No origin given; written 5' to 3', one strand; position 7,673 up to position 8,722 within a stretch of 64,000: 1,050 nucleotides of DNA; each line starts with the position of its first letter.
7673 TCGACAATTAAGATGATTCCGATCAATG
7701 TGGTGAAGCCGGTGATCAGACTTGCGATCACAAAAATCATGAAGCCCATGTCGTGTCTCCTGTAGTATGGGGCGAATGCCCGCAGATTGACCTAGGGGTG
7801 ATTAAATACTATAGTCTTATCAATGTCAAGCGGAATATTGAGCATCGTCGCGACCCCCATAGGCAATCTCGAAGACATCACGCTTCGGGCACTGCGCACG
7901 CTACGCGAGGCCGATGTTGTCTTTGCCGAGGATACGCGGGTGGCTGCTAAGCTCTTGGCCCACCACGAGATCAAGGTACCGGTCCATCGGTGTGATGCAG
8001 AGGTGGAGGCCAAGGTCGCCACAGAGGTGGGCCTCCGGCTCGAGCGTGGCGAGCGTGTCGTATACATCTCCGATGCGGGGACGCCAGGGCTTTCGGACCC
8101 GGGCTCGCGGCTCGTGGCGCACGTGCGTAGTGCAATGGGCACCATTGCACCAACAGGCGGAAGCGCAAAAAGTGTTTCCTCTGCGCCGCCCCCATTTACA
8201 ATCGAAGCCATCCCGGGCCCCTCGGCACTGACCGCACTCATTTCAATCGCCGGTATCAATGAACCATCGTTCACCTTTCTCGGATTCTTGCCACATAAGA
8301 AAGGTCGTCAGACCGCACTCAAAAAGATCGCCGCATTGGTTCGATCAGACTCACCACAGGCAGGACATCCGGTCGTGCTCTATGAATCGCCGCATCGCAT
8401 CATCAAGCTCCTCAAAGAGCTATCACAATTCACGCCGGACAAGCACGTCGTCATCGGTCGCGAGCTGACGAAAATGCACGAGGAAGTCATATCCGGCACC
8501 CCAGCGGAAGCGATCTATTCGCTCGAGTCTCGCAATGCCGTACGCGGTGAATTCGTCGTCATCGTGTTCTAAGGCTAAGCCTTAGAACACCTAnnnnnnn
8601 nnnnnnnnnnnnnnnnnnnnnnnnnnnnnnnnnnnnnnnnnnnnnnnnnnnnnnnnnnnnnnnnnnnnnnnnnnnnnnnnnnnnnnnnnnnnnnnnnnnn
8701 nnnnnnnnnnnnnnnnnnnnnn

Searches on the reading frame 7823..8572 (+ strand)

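Call 51: search_protein_families(library=pfam, proteins=[window:7823-8572:+], max_evalue=0.0001)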
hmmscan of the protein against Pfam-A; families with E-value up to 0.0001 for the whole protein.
window:7823-8572:+ (249 aa): 1 family
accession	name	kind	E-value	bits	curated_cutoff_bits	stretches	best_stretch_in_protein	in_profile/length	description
PF00590.25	TP_methylase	-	6e-30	105.2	27.8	1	6-229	2-210/212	Tetrapyrrole (Corrin/Porphyrin) Methylases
